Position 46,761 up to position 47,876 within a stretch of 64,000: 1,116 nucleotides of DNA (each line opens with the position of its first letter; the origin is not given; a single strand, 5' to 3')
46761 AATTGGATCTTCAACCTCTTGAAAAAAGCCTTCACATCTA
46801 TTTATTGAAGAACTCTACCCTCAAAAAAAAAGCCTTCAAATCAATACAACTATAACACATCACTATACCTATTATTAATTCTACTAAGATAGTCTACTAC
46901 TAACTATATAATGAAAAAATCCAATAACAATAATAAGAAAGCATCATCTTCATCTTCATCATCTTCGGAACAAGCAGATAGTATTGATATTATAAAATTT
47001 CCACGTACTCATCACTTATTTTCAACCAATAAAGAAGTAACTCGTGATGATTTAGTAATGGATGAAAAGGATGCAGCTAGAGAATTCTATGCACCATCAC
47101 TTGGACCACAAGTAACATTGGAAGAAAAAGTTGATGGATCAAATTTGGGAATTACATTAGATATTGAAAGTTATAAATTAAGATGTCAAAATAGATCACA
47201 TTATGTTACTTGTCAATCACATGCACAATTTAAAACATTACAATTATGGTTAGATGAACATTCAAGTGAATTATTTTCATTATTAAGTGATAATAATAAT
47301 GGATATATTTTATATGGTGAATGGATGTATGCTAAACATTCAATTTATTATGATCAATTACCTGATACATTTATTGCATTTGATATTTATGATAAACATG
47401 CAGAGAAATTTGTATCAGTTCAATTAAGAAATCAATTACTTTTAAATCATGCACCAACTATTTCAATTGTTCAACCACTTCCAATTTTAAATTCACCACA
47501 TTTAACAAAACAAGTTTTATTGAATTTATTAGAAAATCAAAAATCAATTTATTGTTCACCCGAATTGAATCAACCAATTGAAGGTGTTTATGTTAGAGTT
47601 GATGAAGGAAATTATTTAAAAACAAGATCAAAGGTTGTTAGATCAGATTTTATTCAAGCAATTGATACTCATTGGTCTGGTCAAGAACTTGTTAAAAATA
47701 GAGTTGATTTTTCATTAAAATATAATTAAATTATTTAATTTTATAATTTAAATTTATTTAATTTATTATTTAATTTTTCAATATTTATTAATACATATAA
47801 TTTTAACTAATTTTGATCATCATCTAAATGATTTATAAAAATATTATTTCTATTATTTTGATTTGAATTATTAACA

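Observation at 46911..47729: Stand-alone RNA-ligase-like nucleotidyltransferase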

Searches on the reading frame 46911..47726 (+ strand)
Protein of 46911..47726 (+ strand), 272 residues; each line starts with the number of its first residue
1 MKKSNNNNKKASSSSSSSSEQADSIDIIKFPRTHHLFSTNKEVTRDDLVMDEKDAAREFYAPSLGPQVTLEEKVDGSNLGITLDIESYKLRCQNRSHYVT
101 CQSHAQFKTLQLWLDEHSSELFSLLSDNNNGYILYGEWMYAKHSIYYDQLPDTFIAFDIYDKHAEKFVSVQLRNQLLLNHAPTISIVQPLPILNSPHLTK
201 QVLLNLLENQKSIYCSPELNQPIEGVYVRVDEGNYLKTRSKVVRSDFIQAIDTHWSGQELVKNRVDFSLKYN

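Call 4: search_protein_families(library=pfam, proteins=[window:46911-47726:+], max_evalue=1)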
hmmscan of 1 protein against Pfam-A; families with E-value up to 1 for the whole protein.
window:46911-47726:+ (272 aa): 2 families
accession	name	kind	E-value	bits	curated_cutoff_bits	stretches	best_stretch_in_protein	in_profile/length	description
PF09414.15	RNA_ligase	-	1.3e-29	103.9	27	1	67-242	2-170/171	RNA ligase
PF18843.6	LPD28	-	0.022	14.8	27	1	138-198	15-75/97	Large polyvalent protein associated domain 28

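Call 5: search_protein_families(library=ncbifam, proteins=[window:46911-47726:+], max_evalue=1)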
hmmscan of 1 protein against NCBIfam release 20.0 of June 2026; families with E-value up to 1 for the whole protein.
window:46911-47726:+ (272 aa): 1 family
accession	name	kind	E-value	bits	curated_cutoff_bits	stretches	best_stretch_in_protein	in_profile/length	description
TIGR02307.1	RNA_lig_RNL2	equivalog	0.036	13.6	197.15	1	71-165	30-129/326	RNA ligase, Rnl2 family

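Call 6: search_solved_structures(query=window:46911-47726:+, max_evalue=10, show_alignments=3)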
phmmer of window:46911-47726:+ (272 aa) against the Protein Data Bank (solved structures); distinct sequences matched with E-value up to 10: 1.
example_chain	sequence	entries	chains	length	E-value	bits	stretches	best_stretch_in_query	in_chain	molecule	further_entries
9l5r_h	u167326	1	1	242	1.1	12.2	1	15-76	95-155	U2 small nuclear ribonucleoprotein A'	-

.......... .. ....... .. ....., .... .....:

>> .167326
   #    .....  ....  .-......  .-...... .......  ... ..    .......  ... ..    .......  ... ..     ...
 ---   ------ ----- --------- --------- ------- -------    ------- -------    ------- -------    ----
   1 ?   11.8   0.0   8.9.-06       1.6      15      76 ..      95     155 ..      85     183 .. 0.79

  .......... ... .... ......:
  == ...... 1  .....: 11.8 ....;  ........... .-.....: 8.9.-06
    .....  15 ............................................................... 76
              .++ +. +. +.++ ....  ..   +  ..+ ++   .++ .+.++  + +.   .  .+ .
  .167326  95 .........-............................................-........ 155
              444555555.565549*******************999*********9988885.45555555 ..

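Call 7: find_homologous_proteins(query=window:46911-47726:+, max_evalue=0.001)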
Query window:46911-47726:+ (272 aa): 227 proteins with E <= 0.001 among 1996 candidates; the best 120 are listed.
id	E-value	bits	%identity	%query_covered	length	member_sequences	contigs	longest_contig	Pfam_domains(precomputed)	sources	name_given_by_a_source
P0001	1.9e-178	610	100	100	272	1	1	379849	PF09414.16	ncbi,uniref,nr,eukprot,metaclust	ncbi:predicted protein [Naegleria gruberi]|uniref:Predicted protein n=1 Tax=Naegleria gruberi TaxID=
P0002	3.3e-122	425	73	93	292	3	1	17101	PF09414.16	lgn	-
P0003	2.6e-121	422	70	99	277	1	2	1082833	PF09414.16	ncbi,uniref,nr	ncbi:hypothetical protein C9374_007145 [Naegleria lovaniensis]|uniref:RNA ligase domain-containing p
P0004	1.4e-113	397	72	92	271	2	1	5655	PF09414.16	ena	-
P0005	9.3e-91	322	57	100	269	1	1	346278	PF09414.16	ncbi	ncbi:hypothetical protein ABK040_003156 [Willaertia magna]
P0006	4.5e-65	238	50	90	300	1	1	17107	PF09414.16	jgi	jgi:ATP-dependent RNA circularization protein (DNA/RNA ligase family)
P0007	3.0e-64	235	49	91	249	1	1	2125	PF09414.16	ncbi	-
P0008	2.3e-62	229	48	93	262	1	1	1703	PF09414.16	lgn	-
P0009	1.5e-59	220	42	91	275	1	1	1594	PF09414.16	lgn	-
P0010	8.7e-59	218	47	91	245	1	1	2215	PF09414.16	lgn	-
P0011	2.4e-58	216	48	89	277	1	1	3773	PF09414.16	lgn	-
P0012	1.4e-56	210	47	89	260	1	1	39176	PF09414.16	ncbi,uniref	ncbi:hypothetical protein AKO1_013913 [Acrasis kona]|uniref:RNA ligase domain-containing protein n=1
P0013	1.5e-56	210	47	89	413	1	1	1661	PF09414.16,PF13671.13,PF08433.17,PF13238.13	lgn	-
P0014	1.5e-56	210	49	84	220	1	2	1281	PF09414.16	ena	-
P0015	2.7e-56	209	48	91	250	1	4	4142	PF09414.16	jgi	jgi:ATP-dependent RNA circularization protein (DNA/RNA ligase family)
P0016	5.2e-56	208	46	89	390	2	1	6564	PF09414.16,PF13671.13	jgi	jgi:atypical dual specificity phosphatase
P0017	7.3e-56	208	48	91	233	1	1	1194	PF09414.16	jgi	-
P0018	3.3e-55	206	42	98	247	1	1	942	PF09414.16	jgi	-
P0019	7.0e-55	205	46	89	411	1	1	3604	PF09414.16,PF13671.13,PF13207.13,PF08433.17,PF13238.13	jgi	-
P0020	1.2e-54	204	47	89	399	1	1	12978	PF09414.16,PF13671.13,PF13238.13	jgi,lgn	-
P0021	4.5e-54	202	47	89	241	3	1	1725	PF09414.16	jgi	-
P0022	9.5e-54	201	43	97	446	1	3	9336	PF09414.16,PF08303.18,PF13671.13,PF13238.13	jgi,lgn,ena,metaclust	metaclust:\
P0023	2.6e-53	200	46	89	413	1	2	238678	PF09414.16,PF13671.13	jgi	jgi:atypical dual specificity phosphatase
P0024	6.2e-53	198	45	89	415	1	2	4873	PF09414.16,PF13671.13,PF08433.17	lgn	-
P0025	6.5e-53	198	45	89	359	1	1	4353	PF09414.16,PF13671.13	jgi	jgi:atypical dual specificity phosphatase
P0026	1.7e-52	197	44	95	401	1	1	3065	PF09414.16,PF13671.13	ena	-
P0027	1.8e-52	197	46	88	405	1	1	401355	PF09414.16,PF13671.13,PF08433.17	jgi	jgi:atypical dual specificity phosphatase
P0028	3.5e-52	196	43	89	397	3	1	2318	PF09414.16,PF13671.13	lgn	-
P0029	5.0e-52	195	44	90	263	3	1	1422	PF09414.16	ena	-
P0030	6.8e-52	195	49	82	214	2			PF09414.16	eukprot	eukprot:TRINITY_DN7589_c0_g1_i2.p1 TRINITY_DN7589_c0_g1~~TRINITY_DN7589_c0_g1_i2.p1 ORF type:complet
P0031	7.2e-52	195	45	90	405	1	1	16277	PF09414.16,PF13671.13,PF08433.17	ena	-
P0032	9.8e-52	194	47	87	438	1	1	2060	PF09414.16,PF13671.13,PF08433.17,PF13238.13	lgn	-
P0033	1.0e-51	194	51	73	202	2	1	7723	PF09414.16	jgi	jgi:ATP-dependent RNA circularization protein (DNA/RNA ligase family)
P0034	1.8e-51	194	45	89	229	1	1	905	PF09414.16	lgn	-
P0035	2.1e-51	193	47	89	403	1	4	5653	PF09414.16,PF13671.13,PF13207.13,PF08433.17,PF13238.13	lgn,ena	-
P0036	4.4e-51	192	42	88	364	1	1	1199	PF09414.16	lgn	-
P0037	9.2e-51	191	43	95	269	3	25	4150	PF09414.16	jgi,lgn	-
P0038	1.2e-50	191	47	88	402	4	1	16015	PF09414.16,PF13671.13,PF13238.13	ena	-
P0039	1.3e-50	191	43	90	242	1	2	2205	PF09414.16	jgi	-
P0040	1.5e-50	191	40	89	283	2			PF09414.16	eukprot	eukprot:scpid67490/ scgid11409/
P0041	1.6e-50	190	47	90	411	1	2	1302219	PF09414.16,PF13671.13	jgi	jgi:atypical dual specificity phosphatase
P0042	1.8e-49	187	43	84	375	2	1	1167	PF09414.16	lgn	-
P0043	1.9e-49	187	41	89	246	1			PF09414.16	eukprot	eukprot:m.53413 g.53413 ORF g.53413 m.53413 type:complete len:247 (+) comp34247_c0_seq2:1691-2431(+)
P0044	2.1e-49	187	45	89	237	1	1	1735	PF09414.16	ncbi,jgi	jgi:ATP-dependent RNA circularization protein (DNA/RNA ligase family)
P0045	2.9e-49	186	42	92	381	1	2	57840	PF09414.16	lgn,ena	-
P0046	6.5e-49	185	44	93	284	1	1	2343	PF09414.16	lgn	-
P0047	7.9e-49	185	43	89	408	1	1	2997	PF09414.16,PF13671.13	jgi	-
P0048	1.1e-48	184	41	89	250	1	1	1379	PF09414.16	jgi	jgi:atypical dual specificity phosphatase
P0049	1.3e-48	184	38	90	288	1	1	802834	PF09414.16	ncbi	ncbi:ERI1 exoribonuclease 3 [Balamuthia mandrillaris]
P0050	1.9e-48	184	40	89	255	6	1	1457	PF09414.16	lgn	-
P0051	2.1e-48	184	40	89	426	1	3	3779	PF09414.16,PF13671.13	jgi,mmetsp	mmetsp:Transcript_36058/g.79268 ORF Transcript_36058/g.79268 Transcript_36058/m.79268 type:complete 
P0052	3.9e-48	183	42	89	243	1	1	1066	PF09414.16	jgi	-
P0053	4.3e-48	182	44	92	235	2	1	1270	PF09414.16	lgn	-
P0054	4.8e-48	182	42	89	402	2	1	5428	PF09414.16,PF13671.13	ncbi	-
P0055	9.2e-48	181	44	94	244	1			PF09414.16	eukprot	eukprot:gb/GECH01006801.1/.p1 GENE.gb/GECH01006801.1/~~gb/GECH01006801.1/.p1 ORF type:complete len:2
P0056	1.7e-47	181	41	97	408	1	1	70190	PF09414.16,PF13671.13,PF08433.17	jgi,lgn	jgi:atypical dual specificity phosphatase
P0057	2.3e-47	180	42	89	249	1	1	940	PF09414.16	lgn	-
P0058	2.7e-47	180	42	89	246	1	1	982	PF09414.16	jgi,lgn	-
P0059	7.6e-47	178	43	88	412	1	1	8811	PF09414.16,PF13671.13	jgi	-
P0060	8.3e-47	178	43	91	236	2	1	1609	PF09414.16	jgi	-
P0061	4.6e-46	176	39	91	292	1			PF09414.16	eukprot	eukprot:TRINITY_DN4788_c2_g1_i1.p1 TRINITY_DN4788_c2_g1~~TRINITY_DN4788_c2_g1_i1.p1 ORF type:complet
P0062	7.6e-46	175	41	92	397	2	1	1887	PF09414.16,PF08303.18,PF13671.13,PF08433.17,PF13238.13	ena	-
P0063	8.2e-46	175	46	75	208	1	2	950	PF09414.16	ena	-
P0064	1.1e-45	175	42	88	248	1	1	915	PF09414.16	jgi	-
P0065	1.7e-45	174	39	93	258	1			PF09414.16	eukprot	eukprot:gene14061-15528_t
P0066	2.5e-45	173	41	96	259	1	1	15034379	PF09414.16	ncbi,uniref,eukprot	ncbi:uncharacterized protein LOC135683141 [Rhopilema esculentum]|uniref:uncharacterized protein LOC1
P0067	4.0e-45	173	43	82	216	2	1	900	PF09414.16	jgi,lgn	-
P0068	4.1e-45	173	43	89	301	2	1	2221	PF09414.16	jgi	-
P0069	4.3e-45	173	42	89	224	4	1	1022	PF09414.16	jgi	jgi:atypical dual specificity phosphatase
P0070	5.4e-45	172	42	89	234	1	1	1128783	PF09414.16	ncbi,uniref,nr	ncbi:putative DNA ligase III [Paratrimastix pyriformis]|uniref:DNA ligase III n=1 Tax=Paratrimastix 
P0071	5.6e-45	172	43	88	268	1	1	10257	PF09414.16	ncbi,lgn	-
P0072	7.5e-44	169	43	78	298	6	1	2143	PF09414.16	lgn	-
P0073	7.6e-44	169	41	87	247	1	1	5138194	PF09414.16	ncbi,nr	ncbi:hypothetical protein BSKO_11413 [Bryopsis sp. KO-2023]|nr:hypothetical protein BSKO_11413 [Bryo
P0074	9.9e-44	168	41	88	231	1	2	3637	PF09414.16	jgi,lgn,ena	-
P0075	1.2e-43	168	38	88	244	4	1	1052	PF09414.16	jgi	-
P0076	1.8e-43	167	40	91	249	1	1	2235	PF09414.16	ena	-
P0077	1.9e-43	167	44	87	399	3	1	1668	PF09414.16,PF13671.13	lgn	-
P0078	2.2e-43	167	45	88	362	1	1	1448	PF09414.16,PF13671.13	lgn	-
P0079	2.7e-43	167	41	88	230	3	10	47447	PF09414.16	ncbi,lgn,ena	-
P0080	3.1e-43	167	43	87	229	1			PF09414.16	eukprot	eukprot:TRINITY_DN8893_c0_g1_i1.p1 TRINITY_DN8893_c0_g1~~TRINITY_DN8893_c0_g1_i1.p1 ORF type:complet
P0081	4.9e-43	166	47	65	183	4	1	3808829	PF09414.16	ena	-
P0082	1.0e-42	165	55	55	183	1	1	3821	PF09414.16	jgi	jgi:atypical dual specificity phosphatase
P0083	1.8e-42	164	39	87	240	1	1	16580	PF09414.16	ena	-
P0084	2.3e-42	164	43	88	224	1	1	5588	PF09414.16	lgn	-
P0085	2.7e-42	164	41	88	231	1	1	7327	PF09414.16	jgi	-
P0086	4.1e-42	163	55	55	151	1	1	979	PF09414.16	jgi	jgi:atypical dual specificity phosphatase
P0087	4.8e-42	163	40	93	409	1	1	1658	PF09414.16,PF13671.13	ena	-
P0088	4.9e-42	163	49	60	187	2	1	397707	PF09414.16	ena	-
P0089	7.6e-42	162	44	83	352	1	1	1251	PF09414.16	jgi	-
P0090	1.1e-41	162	43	77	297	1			PF09414.16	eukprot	eukprot:TRINITY_DN5387_c2_g1_i1.p1 TRINITY_DN5387_c2_g1~~TRINITY_DN5387_c2_g1_i1.p1 ORF type:complet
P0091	1.2e-41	161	38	88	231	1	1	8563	PF09414.16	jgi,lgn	jgi:ATP-dependent RNA circularization protein (DNA/RNA ligase family)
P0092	1.3e-41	161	41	88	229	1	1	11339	PF09414.16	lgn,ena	-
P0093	1.8e-41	161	41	98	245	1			PF09414.16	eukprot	eukprot:TRINITY_DN5959_c0_g1_i1.p3 TRINITY_DN5959_c0_g1~~TRINITY_DN5959_c0_g1_i1.p3 ORF type:complet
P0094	1.9e-41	161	42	78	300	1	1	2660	PF09414.16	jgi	-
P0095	1.9e-41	161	39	89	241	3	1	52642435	PF09414.16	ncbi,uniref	ncbi:uncharacterized protein LOC105844475 [Hydra vulgaris]|uniref:Uncharacterized protein LOC1058444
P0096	2.5e-41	160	45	73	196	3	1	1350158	PF09414.16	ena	-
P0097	2.9e-41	160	39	96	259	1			PF09414.16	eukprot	eukprot:PhM_4_TR15002/c0_g2_i1/m.3545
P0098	3.3e-41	160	43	92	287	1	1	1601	PF09414.16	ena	-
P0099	3.5e-41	160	38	89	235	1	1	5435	PF09414.16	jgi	jgi:ATP-dependent RNA circularization protein (DNA/RNA ligase family)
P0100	4.1e-41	160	49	61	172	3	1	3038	PF09414.16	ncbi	-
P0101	7.1e-41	159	41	67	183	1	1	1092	PF09414.16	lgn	-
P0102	7.3e-41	159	49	56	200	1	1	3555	PF09414.16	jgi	-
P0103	8.7e-41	159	43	88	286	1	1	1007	PF09414.16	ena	-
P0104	1.1e-40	158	45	73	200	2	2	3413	PF09414.16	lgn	-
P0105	1.2e-40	158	51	59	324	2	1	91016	PF09414.16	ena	-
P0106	1.4e-40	158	50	57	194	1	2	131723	PF09414.16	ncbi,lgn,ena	-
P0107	1.5e-40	158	37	88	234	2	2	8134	PF09414.16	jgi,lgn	-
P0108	1.7e-40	158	51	57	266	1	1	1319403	PF09414.16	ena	-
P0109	3.2e-40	157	38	88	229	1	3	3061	PF09414.16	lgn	-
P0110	3.9e-40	156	41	80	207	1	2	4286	PF09414.16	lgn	-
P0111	3.9e-40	156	39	91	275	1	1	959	PF09414.16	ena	-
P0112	4.1e-40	156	51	56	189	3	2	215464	PF09414.16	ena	-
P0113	7.5e-40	155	47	61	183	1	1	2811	PF09414.16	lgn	-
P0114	1.2e-39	155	48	61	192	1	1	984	PF09414.16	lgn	-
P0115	1.3e-39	155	43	73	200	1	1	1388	PF09414.16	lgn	-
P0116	1.3e-39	155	47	57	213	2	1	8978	PF09414.16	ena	-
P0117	1.7e-39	154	45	66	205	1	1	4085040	PF09414.16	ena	-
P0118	2.0e-39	154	48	56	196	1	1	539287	PF09414.16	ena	-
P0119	2.3e-39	154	44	88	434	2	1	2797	PF09414.16,PF13671.13,PF13481.13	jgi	jgi:atypical dual specificity phosphatase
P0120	3.0e-39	154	43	73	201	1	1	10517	PF09414.16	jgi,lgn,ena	-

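Call 11: search_solved_structures(query=A1, max_evalue=10, show_alignments=3)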
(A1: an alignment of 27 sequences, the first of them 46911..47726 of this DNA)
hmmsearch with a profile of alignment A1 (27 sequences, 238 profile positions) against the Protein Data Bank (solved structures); distinct sequences matched with E-value up to 10: 16.
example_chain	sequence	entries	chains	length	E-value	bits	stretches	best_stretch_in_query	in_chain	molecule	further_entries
3qwu_A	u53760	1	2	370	1.8e-05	27.6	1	42-210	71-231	DNA ligase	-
8uce_A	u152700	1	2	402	2e-05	27.5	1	36-200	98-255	ATP dependent DNA ligase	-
8ucf_A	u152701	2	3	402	2.4e-05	27.2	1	36-200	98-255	ATP dependent DNA ligase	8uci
8ucg_A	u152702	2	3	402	0.00034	23.5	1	36-200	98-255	ATP dependent DNA ligase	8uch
2vug_A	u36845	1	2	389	0.0032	20.3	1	128-195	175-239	PAB1020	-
5cot_A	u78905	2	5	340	0.015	18.1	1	89-197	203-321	Naegleria gruberi RNA ligase | RNA ligase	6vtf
6vt5_A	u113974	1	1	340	0.015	18.1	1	89-197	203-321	RNA Ligase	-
6vt4_A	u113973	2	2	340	0.015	18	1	89-197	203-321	RNA Ligase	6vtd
6vt3_A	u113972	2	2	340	0.016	18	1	89-197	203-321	RNA Ligase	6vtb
5cou_A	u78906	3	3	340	0.021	17.6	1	90-197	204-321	Naegleria gruberi RNA ligase | RNA ligase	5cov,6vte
6vt0_A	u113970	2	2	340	0.021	17.6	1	90-197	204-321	RNA Ligase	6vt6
6vt1_A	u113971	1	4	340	0.022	17.5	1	90-197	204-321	RNA Ligase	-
6vt9_A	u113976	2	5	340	0.047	16.5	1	128-197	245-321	RNA ligase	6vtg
5d1o_A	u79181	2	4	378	0.048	16.4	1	30-164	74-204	ATP-dependent RNA ligase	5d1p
6vt8_A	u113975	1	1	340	0.14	14.9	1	89-192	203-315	RNA Ligase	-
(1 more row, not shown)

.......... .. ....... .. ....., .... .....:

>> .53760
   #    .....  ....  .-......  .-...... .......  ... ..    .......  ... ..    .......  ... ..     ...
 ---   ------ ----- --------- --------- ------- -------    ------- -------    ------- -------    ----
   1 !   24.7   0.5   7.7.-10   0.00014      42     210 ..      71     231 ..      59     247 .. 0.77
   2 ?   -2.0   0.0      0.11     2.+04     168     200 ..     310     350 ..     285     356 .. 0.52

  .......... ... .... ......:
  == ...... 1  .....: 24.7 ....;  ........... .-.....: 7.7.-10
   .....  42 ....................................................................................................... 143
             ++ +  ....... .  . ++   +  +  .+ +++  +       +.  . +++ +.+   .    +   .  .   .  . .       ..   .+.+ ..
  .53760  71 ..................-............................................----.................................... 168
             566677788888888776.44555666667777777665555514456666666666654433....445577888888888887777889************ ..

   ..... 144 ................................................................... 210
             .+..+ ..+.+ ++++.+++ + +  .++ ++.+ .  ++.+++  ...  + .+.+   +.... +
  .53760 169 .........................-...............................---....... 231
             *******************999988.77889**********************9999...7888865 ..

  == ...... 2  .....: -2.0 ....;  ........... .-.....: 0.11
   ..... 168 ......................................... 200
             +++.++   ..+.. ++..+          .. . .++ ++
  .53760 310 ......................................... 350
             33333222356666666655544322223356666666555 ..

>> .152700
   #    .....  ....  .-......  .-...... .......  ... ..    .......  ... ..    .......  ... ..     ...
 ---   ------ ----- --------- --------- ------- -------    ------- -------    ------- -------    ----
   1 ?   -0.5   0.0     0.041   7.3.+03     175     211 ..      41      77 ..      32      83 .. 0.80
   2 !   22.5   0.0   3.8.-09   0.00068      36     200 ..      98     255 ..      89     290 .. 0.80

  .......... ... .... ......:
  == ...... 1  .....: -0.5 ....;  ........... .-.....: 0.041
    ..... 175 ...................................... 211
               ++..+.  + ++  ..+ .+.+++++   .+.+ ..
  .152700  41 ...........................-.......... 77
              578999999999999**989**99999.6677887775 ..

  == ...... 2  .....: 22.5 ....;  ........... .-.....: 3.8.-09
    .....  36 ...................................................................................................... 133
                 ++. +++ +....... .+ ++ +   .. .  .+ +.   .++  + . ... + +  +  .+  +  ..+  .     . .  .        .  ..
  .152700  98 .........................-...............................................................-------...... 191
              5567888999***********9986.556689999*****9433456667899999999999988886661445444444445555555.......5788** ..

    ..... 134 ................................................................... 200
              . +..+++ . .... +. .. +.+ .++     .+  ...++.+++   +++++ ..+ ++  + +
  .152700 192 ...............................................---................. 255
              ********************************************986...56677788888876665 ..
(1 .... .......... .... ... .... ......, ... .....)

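Call 15: list_cluster_members(proteins=[P0001])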
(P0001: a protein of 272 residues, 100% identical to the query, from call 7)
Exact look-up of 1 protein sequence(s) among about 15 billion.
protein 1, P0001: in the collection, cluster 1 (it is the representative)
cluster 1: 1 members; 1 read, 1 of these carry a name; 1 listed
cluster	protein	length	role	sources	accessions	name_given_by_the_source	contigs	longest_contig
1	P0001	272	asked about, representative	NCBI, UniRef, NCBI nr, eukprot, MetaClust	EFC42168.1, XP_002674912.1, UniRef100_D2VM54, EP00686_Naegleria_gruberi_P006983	predicted protein [Naegleria gruberi] | Predicted protein n=1 Tax=Naegleria gruberi TaxID=5762 RepID=D2VM54_NAEGR | uncharacterized protein NAEGRDRAFT_70015 [Naegleria gruberi]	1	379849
